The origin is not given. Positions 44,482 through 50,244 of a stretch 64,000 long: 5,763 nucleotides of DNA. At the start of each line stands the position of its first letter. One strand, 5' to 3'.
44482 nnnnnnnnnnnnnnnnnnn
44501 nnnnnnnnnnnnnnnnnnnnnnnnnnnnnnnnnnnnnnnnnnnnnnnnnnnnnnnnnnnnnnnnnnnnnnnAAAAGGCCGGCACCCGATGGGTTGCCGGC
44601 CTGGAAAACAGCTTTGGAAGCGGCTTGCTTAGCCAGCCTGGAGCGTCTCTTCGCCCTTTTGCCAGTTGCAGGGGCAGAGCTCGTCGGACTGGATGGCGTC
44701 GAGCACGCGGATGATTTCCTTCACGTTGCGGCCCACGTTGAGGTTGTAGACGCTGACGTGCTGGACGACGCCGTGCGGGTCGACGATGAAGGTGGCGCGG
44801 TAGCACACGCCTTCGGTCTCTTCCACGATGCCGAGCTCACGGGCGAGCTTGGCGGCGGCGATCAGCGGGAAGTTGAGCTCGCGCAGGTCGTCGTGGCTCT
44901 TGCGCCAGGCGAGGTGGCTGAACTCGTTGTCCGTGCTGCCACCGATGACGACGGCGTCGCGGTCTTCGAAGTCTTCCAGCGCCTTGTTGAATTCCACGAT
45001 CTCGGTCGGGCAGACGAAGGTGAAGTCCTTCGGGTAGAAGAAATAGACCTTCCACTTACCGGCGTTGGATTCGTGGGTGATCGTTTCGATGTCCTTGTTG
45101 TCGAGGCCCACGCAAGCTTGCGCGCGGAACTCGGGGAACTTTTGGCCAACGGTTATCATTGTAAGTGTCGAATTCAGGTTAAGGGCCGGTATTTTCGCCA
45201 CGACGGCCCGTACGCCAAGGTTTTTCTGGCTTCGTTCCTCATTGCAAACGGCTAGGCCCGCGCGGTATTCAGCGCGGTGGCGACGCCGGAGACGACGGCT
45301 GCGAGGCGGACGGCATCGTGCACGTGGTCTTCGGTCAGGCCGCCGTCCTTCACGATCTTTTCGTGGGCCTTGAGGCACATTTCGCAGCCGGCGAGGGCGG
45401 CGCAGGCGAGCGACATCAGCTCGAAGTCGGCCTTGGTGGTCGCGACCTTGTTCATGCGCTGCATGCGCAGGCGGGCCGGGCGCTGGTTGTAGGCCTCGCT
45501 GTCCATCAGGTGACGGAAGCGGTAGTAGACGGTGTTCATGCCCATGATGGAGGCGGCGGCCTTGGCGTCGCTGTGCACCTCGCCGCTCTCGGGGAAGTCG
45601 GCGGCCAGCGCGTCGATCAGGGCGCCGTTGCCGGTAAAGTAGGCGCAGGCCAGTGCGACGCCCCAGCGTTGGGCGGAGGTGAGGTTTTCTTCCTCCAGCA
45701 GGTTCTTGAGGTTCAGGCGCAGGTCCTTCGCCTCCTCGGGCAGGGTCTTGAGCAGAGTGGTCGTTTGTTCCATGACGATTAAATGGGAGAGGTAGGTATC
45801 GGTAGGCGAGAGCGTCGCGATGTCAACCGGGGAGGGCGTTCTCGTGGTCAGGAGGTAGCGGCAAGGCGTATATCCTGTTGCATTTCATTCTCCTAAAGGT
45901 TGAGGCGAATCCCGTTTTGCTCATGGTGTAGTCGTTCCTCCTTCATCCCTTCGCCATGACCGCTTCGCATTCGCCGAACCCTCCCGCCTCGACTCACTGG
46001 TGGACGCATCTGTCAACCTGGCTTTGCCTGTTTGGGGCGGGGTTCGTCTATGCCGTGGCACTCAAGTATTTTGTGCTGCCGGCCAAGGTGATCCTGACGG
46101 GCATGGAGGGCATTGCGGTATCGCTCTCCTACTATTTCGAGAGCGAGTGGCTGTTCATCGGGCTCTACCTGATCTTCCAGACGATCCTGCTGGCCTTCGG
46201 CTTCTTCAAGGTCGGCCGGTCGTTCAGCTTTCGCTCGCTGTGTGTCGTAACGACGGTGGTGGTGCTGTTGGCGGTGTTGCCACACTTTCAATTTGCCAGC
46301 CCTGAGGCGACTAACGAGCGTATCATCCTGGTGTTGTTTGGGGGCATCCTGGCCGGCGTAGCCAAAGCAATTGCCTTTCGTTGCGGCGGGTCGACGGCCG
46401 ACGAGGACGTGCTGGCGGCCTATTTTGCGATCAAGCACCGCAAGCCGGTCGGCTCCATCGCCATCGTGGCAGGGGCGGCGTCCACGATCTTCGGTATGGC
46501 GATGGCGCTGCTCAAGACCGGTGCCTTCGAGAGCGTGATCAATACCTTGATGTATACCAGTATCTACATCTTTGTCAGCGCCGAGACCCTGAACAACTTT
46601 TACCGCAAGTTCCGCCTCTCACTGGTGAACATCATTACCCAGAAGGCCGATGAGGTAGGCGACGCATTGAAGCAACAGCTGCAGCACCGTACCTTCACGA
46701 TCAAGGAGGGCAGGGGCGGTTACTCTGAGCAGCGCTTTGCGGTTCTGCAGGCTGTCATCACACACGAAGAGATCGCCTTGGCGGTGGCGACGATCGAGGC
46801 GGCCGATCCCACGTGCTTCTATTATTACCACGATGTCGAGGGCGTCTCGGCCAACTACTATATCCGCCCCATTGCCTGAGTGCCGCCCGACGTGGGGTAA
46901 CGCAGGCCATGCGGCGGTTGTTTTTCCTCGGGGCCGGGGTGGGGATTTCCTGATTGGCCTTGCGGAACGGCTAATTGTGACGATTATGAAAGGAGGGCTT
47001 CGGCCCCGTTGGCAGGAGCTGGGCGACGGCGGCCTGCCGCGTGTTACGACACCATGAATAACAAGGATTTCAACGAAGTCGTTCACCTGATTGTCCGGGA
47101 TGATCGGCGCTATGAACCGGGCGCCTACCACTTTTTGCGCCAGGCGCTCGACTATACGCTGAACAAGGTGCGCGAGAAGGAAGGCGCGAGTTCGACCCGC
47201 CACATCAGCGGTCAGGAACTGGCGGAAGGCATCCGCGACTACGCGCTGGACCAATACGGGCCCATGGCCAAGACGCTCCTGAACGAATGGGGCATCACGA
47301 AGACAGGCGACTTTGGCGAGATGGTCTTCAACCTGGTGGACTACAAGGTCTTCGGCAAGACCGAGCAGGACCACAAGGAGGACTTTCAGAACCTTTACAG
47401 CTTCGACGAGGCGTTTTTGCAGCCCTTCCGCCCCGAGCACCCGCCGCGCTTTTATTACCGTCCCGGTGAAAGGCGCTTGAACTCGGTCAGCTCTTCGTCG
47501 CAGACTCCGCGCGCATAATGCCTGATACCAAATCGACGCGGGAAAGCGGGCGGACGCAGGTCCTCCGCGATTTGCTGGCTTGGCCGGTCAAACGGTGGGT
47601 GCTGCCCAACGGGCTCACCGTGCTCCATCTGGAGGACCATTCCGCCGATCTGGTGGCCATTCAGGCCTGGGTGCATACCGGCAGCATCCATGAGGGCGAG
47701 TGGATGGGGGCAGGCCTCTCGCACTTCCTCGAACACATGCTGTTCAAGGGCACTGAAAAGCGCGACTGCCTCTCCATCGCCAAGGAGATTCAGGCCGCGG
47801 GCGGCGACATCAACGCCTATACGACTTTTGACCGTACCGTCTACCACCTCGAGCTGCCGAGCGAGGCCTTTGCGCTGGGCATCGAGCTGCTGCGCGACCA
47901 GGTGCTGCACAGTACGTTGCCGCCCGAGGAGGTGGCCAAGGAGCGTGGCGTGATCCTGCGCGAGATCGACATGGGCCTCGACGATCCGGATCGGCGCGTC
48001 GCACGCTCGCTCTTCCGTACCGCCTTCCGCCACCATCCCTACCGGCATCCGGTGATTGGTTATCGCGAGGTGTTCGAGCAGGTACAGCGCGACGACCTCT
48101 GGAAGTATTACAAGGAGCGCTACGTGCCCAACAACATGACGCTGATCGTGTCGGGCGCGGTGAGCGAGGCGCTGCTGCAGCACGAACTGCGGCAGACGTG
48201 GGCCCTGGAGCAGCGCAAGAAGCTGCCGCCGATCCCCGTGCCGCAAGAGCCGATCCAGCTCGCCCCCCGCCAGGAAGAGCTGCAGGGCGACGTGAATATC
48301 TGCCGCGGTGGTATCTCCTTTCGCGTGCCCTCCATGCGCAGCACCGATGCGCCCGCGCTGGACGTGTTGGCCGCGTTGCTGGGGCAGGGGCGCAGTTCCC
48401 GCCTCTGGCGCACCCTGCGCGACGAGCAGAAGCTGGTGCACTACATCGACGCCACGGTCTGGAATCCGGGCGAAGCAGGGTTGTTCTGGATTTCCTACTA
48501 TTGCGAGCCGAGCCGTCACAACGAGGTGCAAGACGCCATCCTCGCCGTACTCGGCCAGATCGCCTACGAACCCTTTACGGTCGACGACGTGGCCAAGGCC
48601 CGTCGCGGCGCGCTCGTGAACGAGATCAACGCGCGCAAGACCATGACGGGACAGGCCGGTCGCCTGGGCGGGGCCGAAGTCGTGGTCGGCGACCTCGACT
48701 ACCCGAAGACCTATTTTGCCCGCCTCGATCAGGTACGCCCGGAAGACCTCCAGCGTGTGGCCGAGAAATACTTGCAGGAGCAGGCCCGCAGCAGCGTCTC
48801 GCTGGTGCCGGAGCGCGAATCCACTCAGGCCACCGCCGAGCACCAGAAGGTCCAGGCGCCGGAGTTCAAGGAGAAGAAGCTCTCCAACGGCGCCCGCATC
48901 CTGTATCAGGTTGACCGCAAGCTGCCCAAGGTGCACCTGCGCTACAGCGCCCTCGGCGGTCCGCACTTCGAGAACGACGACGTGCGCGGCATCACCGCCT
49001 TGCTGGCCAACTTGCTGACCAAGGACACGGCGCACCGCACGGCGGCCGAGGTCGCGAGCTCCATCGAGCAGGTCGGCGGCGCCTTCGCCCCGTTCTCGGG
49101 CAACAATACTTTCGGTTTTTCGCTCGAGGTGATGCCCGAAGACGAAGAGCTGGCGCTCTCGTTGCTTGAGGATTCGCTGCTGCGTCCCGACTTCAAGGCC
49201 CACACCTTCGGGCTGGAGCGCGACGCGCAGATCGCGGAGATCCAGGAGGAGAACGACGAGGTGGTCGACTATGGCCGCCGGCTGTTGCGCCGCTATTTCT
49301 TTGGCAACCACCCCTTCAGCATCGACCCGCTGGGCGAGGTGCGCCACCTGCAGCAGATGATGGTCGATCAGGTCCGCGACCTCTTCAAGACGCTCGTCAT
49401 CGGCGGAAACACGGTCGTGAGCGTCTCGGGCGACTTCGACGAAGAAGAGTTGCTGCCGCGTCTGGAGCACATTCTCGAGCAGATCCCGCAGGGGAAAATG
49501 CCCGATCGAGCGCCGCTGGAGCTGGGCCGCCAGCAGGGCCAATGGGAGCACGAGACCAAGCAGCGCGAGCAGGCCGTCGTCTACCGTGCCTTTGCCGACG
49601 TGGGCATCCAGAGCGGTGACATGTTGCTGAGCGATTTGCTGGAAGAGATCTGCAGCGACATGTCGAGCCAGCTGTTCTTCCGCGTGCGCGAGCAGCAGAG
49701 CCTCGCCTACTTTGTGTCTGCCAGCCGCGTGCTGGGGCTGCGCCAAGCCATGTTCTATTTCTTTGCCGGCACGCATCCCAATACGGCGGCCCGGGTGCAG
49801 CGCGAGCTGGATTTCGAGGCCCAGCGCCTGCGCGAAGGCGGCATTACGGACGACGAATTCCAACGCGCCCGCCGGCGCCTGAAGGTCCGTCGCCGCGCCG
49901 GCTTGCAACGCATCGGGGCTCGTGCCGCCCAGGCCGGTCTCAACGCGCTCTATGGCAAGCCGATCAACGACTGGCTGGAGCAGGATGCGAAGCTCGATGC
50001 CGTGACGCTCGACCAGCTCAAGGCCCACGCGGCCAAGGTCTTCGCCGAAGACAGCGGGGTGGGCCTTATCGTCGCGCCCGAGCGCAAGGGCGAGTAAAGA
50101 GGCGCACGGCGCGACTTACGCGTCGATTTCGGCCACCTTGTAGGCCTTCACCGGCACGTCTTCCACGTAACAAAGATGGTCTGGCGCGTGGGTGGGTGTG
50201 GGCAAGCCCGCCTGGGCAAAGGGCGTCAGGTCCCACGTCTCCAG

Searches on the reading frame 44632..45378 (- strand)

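Call 33: search_protein_families(library=pfam, proteins=[window:44632-45378:-], max_evalue=0.001)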
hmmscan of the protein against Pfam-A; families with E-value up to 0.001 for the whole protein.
window:44632-45378:- (249 aa): 2 families
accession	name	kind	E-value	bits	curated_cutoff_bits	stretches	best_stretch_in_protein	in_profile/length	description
PF00578.27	AhpC-TSA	-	8.9e-32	110.1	26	1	77-207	1-123/124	AhpC/TSA family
PF08534.16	Redoxin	-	1.3e-12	48.1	26.6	1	77-216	2-139/148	Redoxin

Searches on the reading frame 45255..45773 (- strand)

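Call 34: search_protein_families(library=pfam, proteins=[window:45255-45773:-], max_evalue=0.001)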
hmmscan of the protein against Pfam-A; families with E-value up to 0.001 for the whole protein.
window:45255-45773:- (173 aa): 1 family
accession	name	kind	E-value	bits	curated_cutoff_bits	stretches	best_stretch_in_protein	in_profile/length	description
PF02627.25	CMD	-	5.4e-10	39.6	23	1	100-172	8-80/84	Carboxymuconolactone decarboxylase family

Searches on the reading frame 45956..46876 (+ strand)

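Call 34: search_protein_families(library=pfam, proteins=[window:45956-46876:+], max_evalue=0.001)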
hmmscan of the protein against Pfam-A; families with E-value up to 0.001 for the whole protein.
window:45956-46876:+ (307 aa): 2 families
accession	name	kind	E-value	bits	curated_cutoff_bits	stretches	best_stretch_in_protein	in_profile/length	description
PF02588.21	YitT_membrane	-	2.7e-28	99.2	24.3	1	25-238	5-204/205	Uncharacterised 5xTM membrane BCR, YitT family COG1284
PF10035.14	DUF2179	-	1.7e-07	31.4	22.8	1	245-297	1-53/55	Uncharacterized protein conserved in bacteria (DUF2179)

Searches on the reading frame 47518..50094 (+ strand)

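Call 34: search_protein_families(library=pfam, proteins=[window:47518-50094:+], max_evalue=0.001)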
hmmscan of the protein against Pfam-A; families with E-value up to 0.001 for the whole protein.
window:47518-50094:+ (859 aa): 2 families
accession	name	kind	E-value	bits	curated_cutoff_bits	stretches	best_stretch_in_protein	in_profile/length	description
PF05193.26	Peptidase_M16_C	-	9.6e-51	172.7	23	2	189-363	2-179/181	Peptidase M16 inactive domain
PF00675.25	Peptidase_M16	-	7.6e-45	152.9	22.3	2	35-180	2-146/149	Insulinase (Peptidase family M16)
